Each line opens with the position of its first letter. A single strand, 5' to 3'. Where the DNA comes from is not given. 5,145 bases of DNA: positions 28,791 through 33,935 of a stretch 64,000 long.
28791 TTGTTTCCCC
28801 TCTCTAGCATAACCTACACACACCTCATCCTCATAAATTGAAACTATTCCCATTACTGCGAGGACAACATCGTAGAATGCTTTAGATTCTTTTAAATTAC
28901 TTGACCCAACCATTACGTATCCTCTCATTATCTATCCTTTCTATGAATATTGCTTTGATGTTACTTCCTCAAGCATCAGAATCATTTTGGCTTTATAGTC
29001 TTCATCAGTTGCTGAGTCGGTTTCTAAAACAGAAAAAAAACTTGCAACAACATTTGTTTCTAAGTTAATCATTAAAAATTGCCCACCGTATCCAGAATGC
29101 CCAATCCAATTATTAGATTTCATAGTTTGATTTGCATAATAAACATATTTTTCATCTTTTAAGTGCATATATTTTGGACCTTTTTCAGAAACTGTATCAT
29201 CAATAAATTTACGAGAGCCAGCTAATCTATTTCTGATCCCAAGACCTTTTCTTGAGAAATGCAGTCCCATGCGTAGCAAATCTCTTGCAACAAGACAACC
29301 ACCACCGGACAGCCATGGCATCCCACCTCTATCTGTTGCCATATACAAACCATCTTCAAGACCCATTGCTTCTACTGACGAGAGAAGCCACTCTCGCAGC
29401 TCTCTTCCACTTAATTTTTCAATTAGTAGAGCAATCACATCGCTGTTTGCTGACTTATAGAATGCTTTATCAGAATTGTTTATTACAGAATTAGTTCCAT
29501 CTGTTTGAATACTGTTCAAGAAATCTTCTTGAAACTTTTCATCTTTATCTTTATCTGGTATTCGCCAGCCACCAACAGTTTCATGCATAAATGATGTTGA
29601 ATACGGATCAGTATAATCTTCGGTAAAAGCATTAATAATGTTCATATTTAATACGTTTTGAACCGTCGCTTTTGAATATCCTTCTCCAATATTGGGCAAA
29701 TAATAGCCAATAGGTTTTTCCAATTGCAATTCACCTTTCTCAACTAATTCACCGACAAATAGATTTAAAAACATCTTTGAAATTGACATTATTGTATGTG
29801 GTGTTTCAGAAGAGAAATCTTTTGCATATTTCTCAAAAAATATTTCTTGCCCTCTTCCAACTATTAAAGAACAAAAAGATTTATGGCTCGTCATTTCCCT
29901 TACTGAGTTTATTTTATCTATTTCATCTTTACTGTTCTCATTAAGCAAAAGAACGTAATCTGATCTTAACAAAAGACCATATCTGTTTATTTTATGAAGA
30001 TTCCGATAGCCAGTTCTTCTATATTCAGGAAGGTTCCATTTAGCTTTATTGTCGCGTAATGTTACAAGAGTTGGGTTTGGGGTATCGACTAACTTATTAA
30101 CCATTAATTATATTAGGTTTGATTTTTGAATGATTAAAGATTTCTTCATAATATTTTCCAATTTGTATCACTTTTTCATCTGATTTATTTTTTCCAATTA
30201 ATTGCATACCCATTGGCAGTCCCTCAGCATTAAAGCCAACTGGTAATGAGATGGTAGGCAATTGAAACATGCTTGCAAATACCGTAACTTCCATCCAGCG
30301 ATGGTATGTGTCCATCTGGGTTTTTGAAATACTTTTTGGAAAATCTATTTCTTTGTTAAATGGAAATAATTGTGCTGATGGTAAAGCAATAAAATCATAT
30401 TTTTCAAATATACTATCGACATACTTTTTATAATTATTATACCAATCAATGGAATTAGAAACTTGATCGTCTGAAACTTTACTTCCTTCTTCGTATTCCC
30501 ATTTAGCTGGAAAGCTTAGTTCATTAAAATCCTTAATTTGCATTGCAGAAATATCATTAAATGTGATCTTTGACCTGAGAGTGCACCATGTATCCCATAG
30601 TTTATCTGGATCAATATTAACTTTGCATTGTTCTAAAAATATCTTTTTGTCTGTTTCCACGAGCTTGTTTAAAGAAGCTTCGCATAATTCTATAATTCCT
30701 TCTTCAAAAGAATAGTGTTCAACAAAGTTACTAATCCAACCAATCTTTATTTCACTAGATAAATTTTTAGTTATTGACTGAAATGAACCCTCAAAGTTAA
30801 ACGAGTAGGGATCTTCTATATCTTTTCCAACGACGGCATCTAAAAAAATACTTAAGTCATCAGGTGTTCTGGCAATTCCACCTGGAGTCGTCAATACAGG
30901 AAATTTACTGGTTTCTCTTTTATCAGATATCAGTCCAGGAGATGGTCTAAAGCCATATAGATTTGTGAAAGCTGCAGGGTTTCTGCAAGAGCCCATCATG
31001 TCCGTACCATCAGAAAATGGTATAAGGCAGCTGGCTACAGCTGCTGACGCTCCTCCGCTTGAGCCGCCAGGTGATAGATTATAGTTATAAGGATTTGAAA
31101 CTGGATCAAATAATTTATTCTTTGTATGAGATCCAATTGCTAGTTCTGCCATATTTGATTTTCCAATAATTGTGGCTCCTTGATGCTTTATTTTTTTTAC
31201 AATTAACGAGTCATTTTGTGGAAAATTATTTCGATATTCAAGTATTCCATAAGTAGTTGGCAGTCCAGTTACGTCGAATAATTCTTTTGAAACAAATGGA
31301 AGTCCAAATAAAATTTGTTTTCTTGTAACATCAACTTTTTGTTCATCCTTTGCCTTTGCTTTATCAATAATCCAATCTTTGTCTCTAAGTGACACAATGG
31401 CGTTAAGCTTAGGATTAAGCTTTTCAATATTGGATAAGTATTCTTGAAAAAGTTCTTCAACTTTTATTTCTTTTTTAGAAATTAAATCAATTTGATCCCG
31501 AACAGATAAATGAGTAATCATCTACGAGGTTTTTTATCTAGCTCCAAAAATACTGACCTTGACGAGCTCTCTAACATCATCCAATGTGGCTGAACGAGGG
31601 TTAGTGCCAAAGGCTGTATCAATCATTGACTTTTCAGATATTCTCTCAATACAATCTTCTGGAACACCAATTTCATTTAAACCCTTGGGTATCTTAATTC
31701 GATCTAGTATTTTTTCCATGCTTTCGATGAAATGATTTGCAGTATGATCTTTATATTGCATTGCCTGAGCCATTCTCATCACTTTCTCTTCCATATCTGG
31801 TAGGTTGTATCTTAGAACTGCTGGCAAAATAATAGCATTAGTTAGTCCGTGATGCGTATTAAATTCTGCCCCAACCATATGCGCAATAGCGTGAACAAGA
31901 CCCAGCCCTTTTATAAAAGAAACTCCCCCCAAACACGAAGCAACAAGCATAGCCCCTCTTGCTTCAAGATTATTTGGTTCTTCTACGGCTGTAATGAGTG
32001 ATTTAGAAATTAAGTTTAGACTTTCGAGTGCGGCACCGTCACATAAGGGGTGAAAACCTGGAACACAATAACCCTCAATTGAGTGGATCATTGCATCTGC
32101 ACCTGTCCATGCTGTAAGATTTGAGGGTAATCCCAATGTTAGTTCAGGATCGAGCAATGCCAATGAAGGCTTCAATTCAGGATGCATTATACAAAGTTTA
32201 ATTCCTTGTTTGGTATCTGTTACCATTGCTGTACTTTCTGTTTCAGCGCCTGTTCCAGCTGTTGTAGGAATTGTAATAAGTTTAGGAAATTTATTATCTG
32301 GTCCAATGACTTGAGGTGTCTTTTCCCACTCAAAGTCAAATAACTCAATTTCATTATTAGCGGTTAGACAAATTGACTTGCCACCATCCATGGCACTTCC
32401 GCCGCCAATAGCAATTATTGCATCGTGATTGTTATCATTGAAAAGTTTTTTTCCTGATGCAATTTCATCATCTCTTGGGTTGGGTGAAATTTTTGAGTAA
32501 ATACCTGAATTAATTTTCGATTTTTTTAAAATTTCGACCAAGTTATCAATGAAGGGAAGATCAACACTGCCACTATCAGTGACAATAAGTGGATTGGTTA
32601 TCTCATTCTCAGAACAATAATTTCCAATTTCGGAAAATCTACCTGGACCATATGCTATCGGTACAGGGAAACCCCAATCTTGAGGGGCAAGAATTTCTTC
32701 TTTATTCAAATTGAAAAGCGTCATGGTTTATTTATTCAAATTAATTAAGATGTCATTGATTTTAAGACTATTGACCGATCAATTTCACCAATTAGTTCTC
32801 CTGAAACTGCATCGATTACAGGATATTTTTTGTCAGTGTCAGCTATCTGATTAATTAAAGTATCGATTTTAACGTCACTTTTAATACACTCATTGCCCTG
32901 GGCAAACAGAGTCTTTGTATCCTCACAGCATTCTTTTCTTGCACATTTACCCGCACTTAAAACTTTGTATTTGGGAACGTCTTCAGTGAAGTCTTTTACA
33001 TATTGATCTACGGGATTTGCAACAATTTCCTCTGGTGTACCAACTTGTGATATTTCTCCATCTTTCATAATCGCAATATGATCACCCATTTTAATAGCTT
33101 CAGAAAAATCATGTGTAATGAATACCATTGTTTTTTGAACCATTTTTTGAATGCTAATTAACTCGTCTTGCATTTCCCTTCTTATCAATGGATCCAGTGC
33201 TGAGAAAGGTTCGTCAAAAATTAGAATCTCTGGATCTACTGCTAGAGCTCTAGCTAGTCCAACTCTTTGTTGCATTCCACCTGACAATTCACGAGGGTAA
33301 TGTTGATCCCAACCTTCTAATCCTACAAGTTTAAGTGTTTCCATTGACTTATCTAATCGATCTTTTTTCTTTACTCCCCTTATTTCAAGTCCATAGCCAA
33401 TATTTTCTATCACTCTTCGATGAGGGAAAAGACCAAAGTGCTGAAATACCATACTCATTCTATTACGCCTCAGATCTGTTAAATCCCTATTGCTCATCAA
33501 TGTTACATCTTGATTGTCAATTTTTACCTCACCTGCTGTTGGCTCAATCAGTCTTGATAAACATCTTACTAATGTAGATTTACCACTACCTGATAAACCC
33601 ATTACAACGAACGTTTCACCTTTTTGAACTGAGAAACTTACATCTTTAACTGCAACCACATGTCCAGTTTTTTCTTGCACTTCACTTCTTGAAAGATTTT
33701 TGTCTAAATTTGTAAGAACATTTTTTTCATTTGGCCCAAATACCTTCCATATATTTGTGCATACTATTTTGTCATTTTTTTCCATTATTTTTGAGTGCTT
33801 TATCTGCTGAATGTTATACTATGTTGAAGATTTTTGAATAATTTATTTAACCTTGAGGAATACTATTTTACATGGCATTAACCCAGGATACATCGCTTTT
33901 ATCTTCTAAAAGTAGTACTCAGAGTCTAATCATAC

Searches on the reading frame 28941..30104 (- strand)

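Call 93: search_protein_families(library=pfam, proteins=[window:28941-30104:-], max_evalue=0.00001)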
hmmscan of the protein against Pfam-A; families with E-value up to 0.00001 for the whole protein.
window:28941-30104:- (387 aa): 1 family
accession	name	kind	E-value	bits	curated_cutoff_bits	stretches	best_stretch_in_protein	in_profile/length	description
PF00144.29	Beta-lactamase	-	1.2e-15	57.9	27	1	80-362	19-312/329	Beta-lactamase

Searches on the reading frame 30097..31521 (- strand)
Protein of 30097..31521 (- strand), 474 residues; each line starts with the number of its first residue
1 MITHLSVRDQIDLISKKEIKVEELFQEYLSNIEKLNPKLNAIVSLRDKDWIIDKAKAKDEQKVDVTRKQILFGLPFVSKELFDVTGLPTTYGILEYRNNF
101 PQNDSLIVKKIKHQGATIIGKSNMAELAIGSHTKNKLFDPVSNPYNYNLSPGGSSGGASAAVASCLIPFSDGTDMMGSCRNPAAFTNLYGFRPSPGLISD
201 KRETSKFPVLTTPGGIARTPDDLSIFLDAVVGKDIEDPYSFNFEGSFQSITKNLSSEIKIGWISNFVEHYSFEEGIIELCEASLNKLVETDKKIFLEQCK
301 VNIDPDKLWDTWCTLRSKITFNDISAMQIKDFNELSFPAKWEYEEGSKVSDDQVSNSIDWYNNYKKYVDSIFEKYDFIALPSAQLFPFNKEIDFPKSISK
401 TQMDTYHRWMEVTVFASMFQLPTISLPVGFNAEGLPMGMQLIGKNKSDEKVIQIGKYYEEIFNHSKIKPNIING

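Call 93: search_protein_families(library=pfam, proteins=[window:30097-31521:-], max_evalue=0.00001)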
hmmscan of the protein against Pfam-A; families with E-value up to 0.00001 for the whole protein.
window:30097-31521:- (474 aa): 1 family
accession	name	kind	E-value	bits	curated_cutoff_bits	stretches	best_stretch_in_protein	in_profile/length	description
PF01425.27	Amidase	-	1.2e-81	275.5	27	1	23-451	1-444/445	Amidase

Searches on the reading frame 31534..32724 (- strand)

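Call 97: search_protein_families(library=pfam, proteins=[window:31534-32724:-], max_evalue=0.00001)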
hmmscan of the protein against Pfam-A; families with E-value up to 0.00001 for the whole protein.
window:31534-32724:- (396 aa): 3 families
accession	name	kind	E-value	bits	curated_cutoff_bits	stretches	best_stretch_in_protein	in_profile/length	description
PF25137.1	ADH_Fe_C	-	1.6e-46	158.9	27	1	204-389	1-191/194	Fe-containing alcohol dehydrogenase family, C-terminal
PF00465.25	Fe-ADH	-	2.1e-43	148.3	31.3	1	21-193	2-168/168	Iron-containing alcohol dehydrogenase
PF13685.12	Fe-ADH_2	-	5.3e-08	33.4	28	1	26-123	3-98/149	Iron-containing alcohol dehydrogenase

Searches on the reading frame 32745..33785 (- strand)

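Call 97: search_protein_families(library=pfam, proteins=[window:32745-33785:-], max_evalue=0.00001)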
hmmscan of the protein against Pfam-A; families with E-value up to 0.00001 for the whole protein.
window:32745-33785:- (346 aa): 2 families
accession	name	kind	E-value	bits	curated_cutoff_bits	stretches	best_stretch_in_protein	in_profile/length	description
PF00005.33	ABC_tran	-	2e-36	126.1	25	1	46-194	1-136/137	ABC transporter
PF13304.12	AAA_21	-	8.3e-07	29.8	27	0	163-204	234-278/304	AAA domain, putative AbiEii toxin, Type IV TA system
